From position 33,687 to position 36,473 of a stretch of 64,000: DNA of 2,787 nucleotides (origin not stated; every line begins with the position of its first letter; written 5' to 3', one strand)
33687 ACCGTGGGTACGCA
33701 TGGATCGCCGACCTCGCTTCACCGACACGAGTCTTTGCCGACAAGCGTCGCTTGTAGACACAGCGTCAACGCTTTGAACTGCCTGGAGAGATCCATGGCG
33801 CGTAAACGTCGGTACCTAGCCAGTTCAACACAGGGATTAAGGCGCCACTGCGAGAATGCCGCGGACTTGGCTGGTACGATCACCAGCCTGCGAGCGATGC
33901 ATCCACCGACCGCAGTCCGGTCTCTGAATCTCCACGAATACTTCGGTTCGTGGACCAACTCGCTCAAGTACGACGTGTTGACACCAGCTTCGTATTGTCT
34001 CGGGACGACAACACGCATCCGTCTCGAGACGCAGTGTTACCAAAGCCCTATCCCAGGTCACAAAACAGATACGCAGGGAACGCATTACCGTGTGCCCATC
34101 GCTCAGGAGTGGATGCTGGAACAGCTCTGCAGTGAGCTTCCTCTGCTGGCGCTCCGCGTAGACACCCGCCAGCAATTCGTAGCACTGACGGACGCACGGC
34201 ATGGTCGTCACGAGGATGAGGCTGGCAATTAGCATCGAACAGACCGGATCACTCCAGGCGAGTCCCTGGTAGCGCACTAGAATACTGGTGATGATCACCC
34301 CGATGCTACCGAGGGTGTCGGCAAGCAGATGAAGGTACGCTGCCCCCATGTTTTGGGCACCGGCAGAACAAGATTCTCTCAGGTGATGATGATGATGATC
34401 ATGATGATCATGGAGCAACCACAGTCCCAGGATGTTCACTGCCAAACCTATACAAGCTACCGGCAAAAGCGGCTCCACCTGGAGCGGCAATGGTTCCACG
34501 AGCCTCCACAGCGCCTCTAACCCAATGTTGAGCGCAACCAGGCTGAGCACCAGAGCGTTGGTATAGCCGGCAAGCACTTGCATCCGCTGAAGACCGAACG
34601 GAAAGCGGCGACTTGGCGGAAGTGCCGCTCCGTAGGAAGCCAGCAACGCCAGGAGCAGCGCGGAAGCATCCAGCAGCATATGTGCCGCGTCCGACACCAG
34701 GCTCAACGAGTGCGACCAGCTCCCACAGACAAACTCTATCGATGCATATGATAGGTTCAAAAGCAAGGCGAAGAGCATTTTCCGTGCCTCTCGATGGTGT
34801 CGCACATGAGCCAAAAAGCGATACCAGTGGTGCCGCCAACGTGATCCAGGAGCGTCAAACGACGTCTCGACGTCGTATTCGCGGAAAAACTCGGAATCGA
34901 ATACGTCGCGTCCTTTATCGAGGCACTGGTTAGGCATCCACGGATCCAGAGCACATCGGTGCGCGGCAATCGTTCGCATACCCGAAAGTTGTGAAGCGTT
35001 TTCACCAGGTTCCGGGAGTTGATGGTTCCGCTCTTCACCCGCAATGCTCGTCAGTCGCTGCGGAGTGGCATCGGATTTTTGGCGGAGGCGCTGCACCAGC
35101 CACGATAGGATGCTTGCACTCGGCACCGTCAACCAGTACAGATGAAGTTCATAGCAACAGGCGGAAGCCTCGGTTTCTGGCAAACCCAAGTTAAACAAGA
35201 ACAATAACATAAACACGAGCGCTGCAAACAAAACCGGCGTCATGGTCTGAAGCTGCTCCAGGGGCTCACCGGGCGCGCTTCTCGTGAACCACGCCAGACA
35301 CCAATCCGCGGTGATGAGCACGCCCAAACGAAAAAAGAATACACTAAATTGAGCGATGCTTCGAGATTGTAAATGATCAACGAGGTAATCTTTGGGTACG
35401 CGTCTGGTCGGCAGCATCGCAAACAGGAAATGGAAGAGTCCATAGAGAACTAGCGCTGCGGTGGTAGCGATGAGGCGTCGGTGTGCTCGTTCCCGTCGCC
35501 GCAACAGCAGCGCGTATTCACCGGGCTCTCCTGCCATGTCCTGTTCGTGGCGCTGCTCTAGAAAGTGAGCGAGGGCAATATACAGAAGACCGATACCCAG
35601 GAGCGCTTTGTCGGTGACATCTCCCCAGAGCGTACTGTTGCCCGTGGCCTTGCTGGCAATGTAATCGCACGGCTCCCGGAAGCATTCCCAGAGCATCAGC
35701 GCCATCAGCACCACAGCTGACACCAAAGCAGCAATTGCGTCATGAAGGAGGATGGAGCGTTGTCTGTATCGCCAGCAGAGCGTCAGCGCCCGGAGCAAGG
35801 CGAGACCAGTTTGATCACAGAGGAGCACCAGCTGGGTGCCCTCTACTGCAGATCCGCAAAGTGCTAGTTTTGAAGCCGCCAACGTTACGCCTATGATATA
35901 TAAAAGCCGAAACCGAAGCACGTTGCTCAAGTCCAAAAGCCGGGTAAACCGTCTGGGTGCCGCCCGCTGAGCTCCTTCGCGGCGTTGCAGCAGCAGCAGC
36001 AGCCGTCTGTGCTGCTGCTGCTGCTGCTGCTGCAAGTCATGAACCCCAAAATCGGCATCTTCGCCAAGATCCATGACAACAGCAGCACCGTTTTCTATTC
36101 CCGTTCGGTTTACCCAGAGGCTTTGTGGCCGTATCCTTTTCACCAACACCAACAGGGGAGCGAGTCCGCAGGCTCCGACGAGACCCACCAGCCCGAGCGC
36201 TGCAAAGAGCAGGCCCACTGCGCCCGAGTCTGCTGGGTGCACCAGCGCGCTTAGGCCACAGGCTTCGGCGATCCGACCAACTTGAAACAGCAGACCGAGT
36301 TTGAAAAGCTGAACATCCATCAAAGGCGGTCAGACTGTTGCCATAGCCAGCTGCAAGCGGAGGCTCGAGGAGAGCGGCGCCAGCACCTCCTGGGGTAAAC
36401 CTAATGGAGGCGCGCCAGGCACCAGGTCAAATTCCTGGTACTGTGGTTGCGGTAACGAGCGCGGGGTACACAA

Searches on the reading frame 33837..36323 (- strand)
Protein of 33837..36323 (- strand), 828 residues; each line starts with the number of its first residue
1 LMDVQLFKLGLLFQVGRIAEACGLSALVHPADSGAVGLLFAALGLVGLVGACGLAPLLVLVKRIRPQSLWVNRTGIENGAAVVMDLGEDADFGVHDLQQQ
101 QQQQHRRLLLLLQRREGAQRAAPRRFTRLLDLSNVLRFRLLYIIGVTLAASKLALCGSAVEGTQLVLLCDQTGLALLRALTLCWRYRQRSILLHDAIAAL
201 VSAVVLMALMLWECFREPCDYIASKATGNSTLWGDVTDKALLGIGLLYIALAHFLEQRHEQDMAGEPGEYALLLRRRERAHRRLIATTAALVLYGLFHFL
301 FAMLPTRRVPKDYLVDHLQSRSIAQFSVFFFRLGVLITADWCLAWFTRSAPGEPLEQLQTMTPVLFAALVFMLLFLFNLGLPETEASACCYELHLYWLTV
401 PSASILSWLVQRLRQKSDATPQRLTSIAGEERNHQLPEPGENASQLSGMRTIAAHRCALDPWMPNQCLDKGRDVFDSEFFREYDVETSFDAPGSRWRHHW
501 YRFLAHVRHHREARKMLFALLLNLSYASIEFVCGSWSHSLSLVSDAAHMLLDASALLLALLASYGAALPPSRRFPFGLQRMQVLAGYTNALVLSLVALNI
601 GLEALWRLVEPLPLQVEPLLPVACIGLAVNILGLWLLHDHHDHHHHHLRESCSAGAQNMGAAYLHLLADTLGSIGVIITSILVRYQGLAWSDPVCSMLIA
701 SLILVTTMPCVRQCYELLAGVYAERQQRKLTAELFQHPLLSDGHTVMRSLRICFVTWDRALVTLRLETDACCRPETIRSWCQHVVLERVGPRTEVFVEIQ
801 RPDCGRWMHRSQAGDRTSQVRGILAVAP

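Call 10: search_protein_families(library=pfam, proteins=[window:33837-36323:-], max_evalue=0.001)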
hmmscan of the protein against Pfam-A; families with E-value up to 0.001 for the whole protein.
window:33837-36323:- (828 aa): 1 family
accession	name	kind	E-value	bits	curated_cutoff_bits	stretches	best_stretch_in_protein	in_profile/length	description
PF01545.26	Cation_efflux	-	1.9e-39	136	26.6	1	517-718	2-197/198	Cation efflux family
